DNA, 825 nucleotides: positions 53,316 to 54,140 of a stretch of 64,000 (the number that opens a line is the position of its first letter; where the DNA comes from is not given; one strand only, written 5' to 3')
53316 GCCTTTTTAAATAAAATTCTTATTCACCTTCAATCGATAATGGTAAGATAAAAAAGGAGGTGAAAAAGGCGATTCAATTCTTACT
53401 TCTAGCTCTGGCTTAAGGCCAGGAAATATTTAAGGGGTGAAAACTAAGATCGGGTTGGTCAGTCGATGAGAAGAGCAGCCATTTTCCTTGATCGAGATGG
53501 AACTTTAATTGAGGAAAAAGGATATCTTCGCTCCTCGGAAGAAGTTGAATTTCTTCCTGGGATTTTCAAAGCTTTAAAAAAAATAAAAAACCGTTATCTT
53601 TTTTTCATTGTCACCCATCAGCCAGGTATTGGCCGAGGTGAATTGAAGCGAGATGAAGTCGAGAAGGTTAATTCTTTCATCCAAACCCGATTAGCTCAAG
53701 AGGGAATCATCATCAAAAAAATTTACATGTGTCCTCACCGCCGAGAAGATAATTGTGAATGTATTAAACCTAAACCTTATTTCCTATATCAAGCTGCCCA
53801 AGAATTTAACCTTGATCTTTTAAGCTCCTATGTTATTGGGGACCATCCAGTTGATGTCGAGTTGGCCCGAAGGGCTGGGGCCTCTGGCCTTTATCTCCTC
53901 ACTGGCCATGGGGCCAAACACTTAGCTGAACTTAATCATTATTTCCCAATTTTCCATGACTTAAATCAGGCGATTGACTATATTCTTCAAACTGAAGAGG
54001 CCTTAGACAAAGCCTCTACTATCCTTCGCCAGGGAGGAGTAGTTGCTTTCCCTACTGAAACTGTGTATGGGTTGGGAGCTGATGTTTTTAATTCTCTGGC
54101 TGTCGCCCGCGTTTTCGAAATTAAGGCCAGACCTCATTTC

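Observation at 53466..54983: In-frame fusion of a GmhB-like phosphatase to Sua5/TsaC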

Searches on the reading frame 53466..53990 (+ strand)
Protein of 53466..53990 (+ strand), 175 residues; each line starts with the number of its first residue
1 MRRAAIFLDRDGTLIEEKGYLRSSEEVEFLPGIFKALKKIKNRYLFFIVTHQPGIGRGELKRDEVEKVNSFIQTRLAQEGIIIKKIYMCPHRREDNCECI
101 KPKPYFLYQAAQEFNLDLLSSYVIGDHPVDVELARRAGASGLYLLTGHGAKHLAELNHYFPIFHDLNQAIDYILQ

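Call 14: search_protein_families(library=ncbifam, proteins=[window:53466-53990:+], max_evalue=0.00001)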
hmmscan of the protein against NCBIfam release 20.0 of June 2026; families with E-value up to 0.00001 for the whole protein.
window:53466-53990:+ (175 aa): 8 families
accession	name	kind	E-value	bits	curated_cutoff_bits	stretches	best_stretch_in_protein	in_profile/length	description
NF006506.0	PRK08942.1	equivalog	8.7e-38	129.7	178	1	4-174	4-178/182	D-glycero-beta-D-manno-heptose 1,7-bisphosphate 7-phosphatase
TIGR01656.1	Histidinol-ppas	subfamily_domain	2.7e-37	128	84.15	1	5-141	2-142/149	histidinol-phosphate phosphatase domain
NF050049.1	HBPPhtaseGmhB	domain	3.2e-33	115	250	1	1-173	1-167/171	D-glycero-alpha-D-manno-heptose-1,7-bisphosphate 7-phosphatase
TIGR00213.1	GmhB_yaeD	subfamily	1.8e-31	109.1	149.6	1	4-137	2-142/176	D-glycero-beta-D-manno-heptose 1,7-bisphosphate 7-phosphatase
NF005264.0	PRK06769.1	equivalog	2.3e-27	95.9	217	1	3-173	4-171/175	HAD-IIIA family hydrolase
NF003937.0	PRK05446.1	equivalog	4.1e-27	95.1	443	1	2-144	2-148/355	bifunctional histidinol-phosphatase/imidazoleglycerol-phosphate dehydratase HisB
TIGR01662.1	HAD-SF-IIIA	subfamily_domain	9e-26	90.7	44.6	1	5-141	2-135/141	HAD-IIIA family hydrolase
TIGR01261.1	hisB_Nterm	equivalog_domain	1.1e-25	90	140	1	5-142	3-144/161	histidinol-phosphatase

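Call 25: search_protein_representatives(protein=window:53466-53990:+)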
Query: 175 residues. Proteins with E-value up to 0.001 (for the whole library): 16207; up to 1e-10: 8591; up to 1e-30: 93. The best 150 are listed.
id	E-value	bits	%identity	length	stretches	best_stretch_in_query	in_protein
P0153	2.1e-54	200.4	52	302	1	2-174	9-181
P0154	5.4e-54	199.1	49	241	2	5-174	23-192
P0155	2.2e-52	193.8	54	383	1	3-175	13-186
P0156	1.0e-51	191.6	50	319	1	2-174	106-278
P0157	2.5e-51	190.4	48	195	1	5-174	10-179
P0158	7.8e-51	188.8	51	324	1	2-174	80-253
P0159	2.0e-49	184.2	49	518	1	5-173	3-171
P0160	3.4e-49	183.4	48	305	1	2-171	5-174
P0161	6.5e-49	182.5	53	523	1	2-157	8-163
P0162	7.7e-49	182.3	47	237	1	3-173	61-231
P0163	8.9e-49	182.1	51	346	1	1-157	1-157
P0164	2.2e-48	180.8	47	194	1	3-175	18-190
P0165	4.5e-48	179.8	48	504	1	5-173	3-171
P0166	1.9e-46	174.5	49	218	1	4-174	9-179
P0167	2.7e-46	174.0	48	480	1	3-173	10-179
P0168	2.7e-46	174.0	48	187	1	4-175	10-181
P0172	3.4e-44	167.1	47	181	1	1-169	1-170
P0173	3.7e-44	167.1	47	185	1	4-174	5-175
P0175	9.5e-43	162.4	45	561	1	3-174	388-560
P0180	1.7e-39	151.8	41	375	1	3-173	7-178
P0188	1.6e-36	142.1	43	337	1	5-161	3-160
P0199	1.2e-33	132.8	43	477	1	4-150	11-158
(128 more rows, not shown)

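Call 28: search_protein_families(library=pfam, proteins=[P0153, P0155, P0156, P0158, P0160, P0163, P0175, P0180, P0188, P0199], max_evalue=0.001)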
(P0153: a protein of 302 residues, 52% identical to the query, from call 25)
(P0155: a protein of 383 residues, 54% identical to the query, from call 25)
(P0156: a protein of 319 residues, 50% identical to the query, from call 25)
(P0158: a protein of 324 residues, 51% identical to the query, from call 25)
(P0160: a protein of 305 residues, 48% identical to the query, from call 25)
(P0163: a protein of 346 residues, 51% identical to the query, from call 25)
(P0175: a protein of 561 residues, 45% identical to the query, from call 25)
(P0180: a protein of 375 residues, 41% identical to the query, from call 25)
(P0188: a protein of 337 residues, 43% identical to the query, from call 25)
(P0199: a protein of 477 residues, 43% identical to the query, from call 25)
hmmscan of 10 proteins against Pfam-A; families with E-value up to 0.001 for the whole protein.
P0153 (302 aa): 4 families
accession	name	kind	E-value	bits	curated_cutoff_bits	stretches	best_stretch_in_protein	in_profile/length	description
PF13242.12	Hydrolase_like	-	7.9e-13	48.6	22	1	107-162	3-59/75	HAD-hyrolase-like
PF00702.32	Hydrolase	-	4e-07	31.1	26.4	1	27-145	90-191/191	haloacid dehalogenase-like hydrolase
PF12710.13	HAD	-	2.1e-06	28.7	27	1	32-142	84-189/189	haloacid dehalogenase-like hydrolase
PF13419.12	HAD_2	-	3e-05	24.7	23.8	1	107-147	134-174/178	Haloacid dehalogenase-like hydrolase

P0155 (383 aa): 5 families
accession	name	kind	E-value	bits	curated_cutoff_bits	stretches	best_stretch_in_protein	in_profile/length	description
PF13242.12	Hydrolase_like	-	1.7e-12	47.5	22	1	110-180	3-75/75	HAD-hyrolase-like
PF00132.30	Hexapep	-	1.1e-11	44.3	27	1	210-239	6-35/36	Bacterial transferase hexapeptide (six repeats)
PF00702.32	Hydrolase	-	1.6e-08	35.6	26.4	1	40-147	100-190/191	haloacid dehalogenase-like hydrolase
PF12710.13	HAD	-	0.00016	22.6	27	1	84-145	125-189/189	haloacid dehalogenase-like hydrolase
PF13419.12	HAD_2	-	0.00032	21.3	23.8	0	108-152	132-176/178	Haloacid dehalogenase-like hydrolase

P0156 (319 aa): 2 families
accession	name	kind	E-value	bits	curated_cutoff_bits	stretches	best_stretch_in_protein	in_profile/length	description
PF13242.12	Hydrolase_like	-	4e-11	43.1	22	1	204-272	3-74/75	HAD-hyrolase-like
PF13419.12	HAD_2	-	0.00034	21.2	23.8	0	200-242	130-172/178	Haloacid dehalogenase-like hydrolase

P0158 (324 aa): 4 families
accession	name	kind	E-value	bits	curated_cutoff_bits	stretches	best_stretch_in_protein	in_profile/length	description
PF13242.12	Hydrolase_like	-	2.8e-10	40.4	22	1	178-232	3-57/75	HAD-hyrolase-like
PF00702.32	Hydrolase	-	1.4e-07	32.5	26.4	1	97-216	89-191/191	haloacid dehalogenase-like hydrolase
PF12710.13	HAD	-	6.1e-06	27.2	27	1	119-211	99-187/189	haloacid dehalogenase-like hydrolase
PF13419.12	HAD_2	-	0.00027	21.6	23.8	0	178-217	134-173/178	Haloacid dehalogenase-like hydrolase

P0160 (305 aa): 4 families
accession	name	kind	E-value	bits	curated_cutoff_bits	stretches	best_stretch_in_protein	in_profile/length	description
PF13242.12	Hydrolase_like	-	7.6e-12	45.4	22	1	103-151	3-52/75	HAD-hyrolase-like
PF00702.32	Hydrolase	-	3e-07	31.5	26.4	1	38-141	105-191/191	haloacid dehalogenase-like hydrolase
PF12710.13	HAD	-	4.4e-07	30.9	27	1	16-138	68-189/189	haloacid dehalogenase-like hydrolase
PF13419.12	HAD_2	-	9.7e-07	29.5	23.8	1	98-145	129-176/178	Haloacid dehalogenase-like hydrolase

P0163 (346 aa): 5 families
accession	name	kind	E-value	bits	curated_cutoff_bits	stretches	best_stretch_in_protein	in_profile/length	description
PF13242.12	Hydrolase_like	-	2.4e-09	37.4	22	1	100-155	3-59/75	HAD-hyrolase-like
PF00702.32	Hydrolase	-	1.3e-05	26.1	26.4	1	29-135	99-188/191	haloacid dehalogenase-like hydrolase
PF12710.13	HAD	-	1.4e-05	26.1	27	1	26-134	83-188/189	haloacid dehalogenase-like hydrolase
PF02366.24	PMT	-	0.00076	19.5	22.7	0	169-246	117-195/245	Dolichyl-phosphate-mannose-protein mannosyltransferase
PF13419.12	HAD_2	-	0.00082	20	23.8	0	83-141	118-175/178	Haloacid dehalogenase-like hydrolase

P0175 (561 aa): 7 families
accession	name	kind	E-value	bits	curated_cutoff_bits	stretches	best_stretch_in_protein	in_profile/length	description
PF07690.21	MFS_1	-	1.3e-37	129.9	33.4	1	15-318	9-314/347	Major Facilitator Superfamily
PF13242.12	Hydrolase_like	-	7.4e-15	55.1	22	1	484-555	2-75/75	HAD-hyrolase-like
PF13419.12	HAD_2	-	2.5e-12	47.7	23.8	1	479-527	128-176/178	Haloacid dehalogenase-like hydrolase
PF00702.32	Hydrolase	-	2e-07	32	26.4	1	414-523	99-191/191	haloacid dehalogenase-like hydrolase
PF12832.13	MFS_1_like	-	1.9e-06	27.6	25.2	1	236-383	29-175/373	MFS_1 like family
PF13347.12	MFS_2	-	1.9e-06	27.1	27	1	135-354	145-375/427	MFS/sugar transport protein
PF08645.17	PNK3P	-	0.00017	21.8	22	1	394-512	6-126/161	Polynucleotide kinase 3 phosphatase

P0180 (375 aa): 4 families
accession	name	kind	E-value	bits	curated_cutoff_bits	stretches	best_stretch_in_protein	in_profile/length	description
PF01035.26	DNA_binding_1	-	2.8e-31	107.6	27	1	280-359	1-80/81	6-O-methylguanine DNA methyltransferase, DNA binding domain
PF13242.12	Hydrolase_like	-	9.8e-10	38.7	22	1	103-157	2-57/75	HAD-hyrolase-like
PF13419.12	HAD_2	-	7.2e-05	23.4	23.8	1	87-144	121-174/178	Haloacid dehalogenase-like hydrolase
PF00702.32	Hydrolase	-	0.00079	20.3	26.4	0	75-142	126-191/191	haloacid dehalogenase-like hydrolase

P0188 (337 aa): 7 families
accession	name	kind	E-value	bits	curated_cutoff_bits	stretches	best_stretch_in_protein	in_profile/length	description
PF01467.32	CTP_transf_like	-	8.7e-15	55.5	21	1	205-298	2-93/133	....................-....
PF13242.12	Hydrolase_like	-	2e-13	50.5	22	1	97-168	2-73/75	HAD-hyrolase-like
PF00702.32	Hydrolase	-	4.9e-08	34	26.4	1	26-136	98-191/191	haloacid dehalogenase-like hydrolase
PF08645.17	PNK3P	-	0.0001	22.5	22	1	5-124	4-125/161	Polynucleotide kinase 3 phosphatase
PF12710.13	HAD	-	0.00011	23.1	27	0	40-133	100-189/189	haloacid dehalogenase-like hydrolase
PF13419.12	HAD_2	-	0.00012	22.7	23.8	0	93-141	129-177/178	Haloacid dehalogenase-like hydrolase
PF09419.16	PGP_phosphatase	-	0.00026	21.1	20.4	1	1-145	41-166/168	Mitochondrial PGP phosphatase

P0199 (477 aa): 7 families
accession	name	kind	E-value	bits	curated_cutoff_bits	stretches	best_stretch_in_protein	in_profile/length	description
PF11306.15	DUF3108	-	3.3e-45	154.9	26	1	267-472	2-208/209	Protein of unknown function (DUF3108)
PF13242.12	Hydrolase_like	-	2.2e-11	43.9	22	1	107-180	2-72/75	HAD-hyrolase-like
PF13419.12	HAD_2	-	2.5e-08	34.7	23.8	1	104-150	130-176/178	Haloacid dehalogenase-like hydrolase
PF08645.17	PNK3P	-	4.1e-08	33.6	22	1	15-135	5-126/161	Polynucleotide kinase 3 phosphatase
PF00702.32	Hydrolase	-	9.8e-07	29.8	26.4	1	36-146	99-191/191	haloacid dehalogenase-like hydrolase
PF13344.12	Hydrolase_6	-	4.5e-06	27.1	27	1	13-69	1-48/101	Haloacid dehalogenase-like hydrolase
PF12710.13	HAD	-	3.8e-05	24.7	27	1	35-142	84-188/189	haloacid dehalogenase-like hydrolase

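Call 45: search_solved_structures(query=window:53466-53990:+, max_evalue=0.00001, show_alignments=4)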
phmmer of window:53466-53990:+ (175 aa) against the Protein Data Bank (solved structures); distinct sequences matched with E-value up to 0.00001: 6.
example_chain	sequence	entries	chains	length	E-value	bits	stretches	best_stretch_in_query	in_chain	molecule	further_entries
3l8e_A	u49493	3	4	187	7.4e-22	81.4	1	5-141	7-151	D,D-heptose 1,7-bisphosphate phosphatase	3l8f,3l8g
2gmw_A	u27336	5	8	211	1.1e-21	80.8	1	5-141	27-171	D,D-heptose 1,7-bisphosphate phosphatase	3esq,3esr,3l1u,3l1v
3l8h_A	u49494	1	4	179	8.3e-21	78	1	6-155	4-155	Putative haloacid dehalogenase-like hydrolase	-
2fpr_A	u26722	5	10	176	1.5e-19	73.9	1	5-142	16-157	Histidine biosynthesis bifunctional protein hisB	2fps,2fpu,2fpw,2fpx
4pnh_A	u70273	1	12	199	5.6e-19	72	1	5-155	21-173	D,D-heptose 1,7-bisphosphate phosphatase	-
2o2x_A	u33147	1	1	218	1.2e-12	51.4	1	5-150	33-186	hypothetical protein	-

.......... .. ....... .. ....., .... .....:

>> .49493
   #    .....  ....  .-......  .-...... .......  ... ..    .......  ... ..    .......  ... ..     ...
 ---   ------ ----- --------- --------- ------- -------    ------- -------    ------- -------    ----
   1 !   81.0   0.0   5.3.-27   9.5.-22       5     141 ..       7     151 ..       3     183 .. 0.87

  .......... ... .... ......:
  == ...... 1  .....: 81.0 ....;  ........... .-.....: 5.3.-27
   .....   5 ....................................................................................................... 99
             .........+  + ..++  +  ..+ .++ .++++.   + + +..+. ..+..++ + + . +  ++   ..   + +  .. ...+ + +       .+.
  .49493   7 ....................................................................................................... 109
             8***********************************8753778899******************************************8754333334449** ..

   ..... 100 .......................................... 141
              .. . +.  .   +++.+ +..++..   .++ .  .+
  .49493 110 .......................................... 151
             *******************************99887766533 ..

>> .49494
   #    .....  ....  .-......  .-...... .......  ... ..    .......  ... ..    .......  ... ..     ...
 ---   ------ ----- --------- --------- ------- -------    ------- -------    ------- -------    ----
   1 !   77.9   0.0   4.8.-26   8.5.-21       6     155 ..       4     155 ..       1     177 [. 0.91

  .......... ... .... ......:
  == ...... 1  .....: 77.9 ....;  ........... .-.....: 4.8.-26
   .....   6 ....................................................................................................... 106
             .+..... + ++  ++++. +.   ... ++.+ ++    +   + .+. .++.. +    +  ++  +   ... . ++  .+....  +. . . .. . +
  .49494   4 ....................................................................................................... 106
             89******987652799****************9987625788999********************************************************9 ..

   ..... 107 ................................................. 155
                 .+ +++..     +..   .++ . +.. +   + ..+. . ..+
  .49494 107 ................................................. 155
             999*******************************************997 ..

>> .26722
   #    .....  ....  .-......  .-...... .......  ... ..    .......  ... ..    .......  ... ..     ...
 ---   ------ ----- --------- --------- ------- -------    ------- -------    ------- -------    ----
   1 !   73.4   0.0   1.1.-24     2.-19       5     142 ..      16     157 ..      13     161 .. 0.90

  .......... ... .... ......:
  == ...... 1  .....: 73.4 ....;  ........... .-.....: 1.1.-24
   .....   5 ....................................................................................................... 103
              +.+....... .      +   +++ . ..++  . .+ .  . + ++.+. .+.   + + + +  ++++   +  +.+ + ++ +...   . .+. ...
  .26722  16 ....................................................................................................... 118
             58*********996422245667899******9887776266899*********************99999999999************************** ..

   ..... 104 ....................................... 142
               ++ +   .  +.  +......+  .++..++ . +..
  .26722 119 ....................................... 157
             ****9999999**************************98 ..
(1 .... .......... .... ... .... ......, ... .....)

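Call 51: find_encoding_contigs(protein=P0157, flank=4000, max_places=3)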
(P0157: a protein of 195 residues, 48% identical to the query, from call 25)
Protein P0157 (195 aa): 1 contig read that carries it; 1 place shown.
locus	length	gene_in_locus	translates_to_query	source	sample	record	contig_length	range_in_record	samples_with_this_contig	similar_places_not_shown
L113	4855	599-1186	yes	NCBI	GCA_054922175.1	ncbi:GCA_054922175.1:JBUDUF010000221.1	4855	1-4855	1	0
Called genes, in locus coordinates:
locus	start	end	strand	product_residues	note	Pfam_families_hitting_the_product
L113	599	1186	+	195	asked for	PF00702:Hydrolase (faint), PF13419:HAD_2 (faint), PF13242:Hydrolase_like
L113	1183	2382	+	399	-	PF06813:Nodulin-like, PF07690:MFS_1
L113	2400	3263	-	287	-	PF02811:PHP (weak)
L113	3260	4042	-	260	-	PF00899:ThiF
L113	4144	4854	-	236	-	?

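Call 52: find_encoding_contigs(protein=P0168, flank=5000, max_places=2)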
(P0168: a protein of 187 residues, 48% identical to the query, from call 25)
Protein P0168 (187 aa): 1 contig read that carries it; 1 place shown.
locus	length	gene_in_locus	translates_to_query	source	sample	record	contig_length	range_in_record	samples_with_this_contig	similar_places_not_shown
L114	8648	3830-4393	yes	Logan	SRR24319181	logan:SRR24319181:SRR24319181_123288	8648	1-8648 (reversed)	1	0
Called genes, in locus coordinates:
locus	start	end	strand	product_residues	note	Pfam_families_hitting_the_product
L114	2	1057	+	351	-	?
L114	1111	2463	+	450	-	PF00155:Aminotran_1_2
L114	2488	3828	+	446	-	PF01264:Chorismate_synt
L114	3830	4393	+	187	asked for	PF00702:Hydrolase (faint), PF13419:HAD_2 (weak), PF13242:Hydrolase_like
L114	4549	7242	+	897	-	PF00690:Cation_ATPase_N, PF00122:E1-E2_ATPase, PF13246:Cation_ATPase, PF00702:Hydrolase, PF00689:Cation_ATPase_C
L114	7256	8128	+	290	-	PF01435:Peptidase_M48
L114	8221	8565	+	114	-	PF13453:Zn_ribbon_TFIIB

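Call 53: find_encoding_contigs(protein=P0172, flank=5000, max_places=2)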
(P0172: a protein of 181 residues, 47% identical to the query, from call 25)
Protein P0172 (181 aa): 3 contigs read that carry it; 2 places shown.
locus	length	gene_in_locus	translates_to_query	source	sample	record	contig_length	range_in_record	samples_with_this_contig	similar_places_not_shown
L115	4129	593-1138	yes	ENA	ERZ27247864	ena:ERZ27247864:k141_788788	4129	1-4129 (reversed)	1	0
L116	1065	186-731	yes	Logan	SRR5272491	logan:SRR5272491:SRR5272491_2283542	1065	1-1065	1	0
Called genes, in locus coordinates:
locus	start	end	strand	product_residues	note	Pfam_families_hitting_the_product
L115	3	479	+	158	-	?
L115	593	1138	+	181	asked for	-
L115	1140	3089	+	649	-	PF16260:DUF4914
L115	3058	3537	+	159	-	PF00731:AIRC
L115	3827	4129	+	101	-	?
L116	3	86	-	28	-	?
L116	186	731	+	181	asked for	-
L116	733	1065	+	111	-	?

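Call 54: find_encoding_contigs(protein=P0173, flank=5000, max_places=2)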
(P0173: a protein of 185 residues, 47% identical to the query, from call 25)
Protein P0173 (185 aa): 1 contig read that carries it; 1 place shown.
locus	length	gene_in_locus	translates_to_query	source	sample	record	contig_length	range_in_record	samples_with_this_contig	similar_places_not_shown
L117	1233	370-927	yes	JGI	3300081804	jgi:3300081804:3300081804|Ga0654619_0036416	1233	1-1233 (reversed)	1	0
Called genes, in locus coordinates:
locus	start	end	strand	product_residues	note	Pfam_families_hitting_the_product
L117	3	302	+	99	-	?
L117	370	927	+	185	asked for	PF13419:HAD_2 (weak), PF13242:Hydrolase_like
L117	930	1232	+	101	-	?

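Call 55: search_protein_families(library=ncbifam, proteins=[L114:1111-2460:+, L115:1140-3086:+], max_evalue=0.00001)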
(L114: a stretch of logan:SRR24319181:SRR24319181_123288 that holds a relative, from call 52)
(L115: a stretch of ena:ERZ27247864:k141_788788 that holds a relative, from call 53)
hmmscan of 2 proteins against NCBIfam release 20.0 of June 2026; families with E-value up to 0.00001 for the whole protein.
L114:1111-2460:+ (450 aa): 33 families (the best 25 are shown)
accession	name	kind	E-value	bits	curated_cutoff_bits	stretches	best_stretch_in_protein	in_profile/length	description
NF006388.0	PRK08637.1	equivalog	1.1e-179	597.9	301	1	16-447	3-432/433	hypothetical protein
NF006719.0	PRK09257.1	subfamily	2.9e-16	59.6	377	1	51-393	17-354/397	aromatic amino acid transaminase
NF005305.0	PRK06836.1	equivalog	3.5e-16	59.5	376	1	63-358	37-315/396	pyridoxal phosphate-dependent aminotransferase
NF041364.1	GntC_guanitoxin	equivalog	5.9e-16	58.3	415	1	96-414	32-323/356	guanitoxin biosynthesis PLP-dependent (S)-gamma-hydroxy-L-arginine cyclodehydratase GntC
NF005855.0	PRK07777.1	equivalog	2.4e-14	53.4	553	1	127-300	90-251/391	pyridoxal phosphate-dependent aminotransferase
NF004770.0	PRK06108.1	subfamily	8.8e-14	51.1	422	1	97-310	69-269/396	pyridoxal phosphate-dependent aminotransferase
NF005744.0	PRK07568.1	subfamily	8.9e-14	51.1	389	1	93-298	58-248/398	pyridoxal phosphate-dependent aminotransferase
TIGR01265.1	tyr_nico_aTase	subfamily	1e-13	51.1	292.45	1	96-393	68-340/403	tyrosine/nicotianamine family aminotransferase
TIGR01264.1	tyr_amTase_E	equivalog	6.3e-13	48.3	474.25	1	97-342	69-293/403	tyrosine transaminase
NF005588.0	PRK07309.1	equivalog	8e-13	48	576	1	96-302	62-253/391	pyridoxal phosphate-dependent aminotransferase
NF005817.0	PRK07683.1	equivalog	1.3e-12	47.1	575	1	93-303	57-250/387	aminotransferase A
NF006230.0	PRK08363.1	equivalog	2.1e-12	46.6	534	1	130-341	97-287/398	alanine aminotransferase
NF004975.0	PRK06348.1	equivalog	7.2e-12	45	549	1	97-296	62-245/384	pyridoxal phosphate-dependent aminotransferase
TIGR03947.1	viomycin_VioD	equivalog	1e-11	44.4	390.9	1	130-264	73-198/359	capreomycidine synthase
NF005816.0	PRK07682.1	equivalog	1.4e-11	43.7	620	1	127-299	91-249/390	aminotransferase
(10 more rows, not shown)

L115:1140-3086:+ (649 aa): 0 families
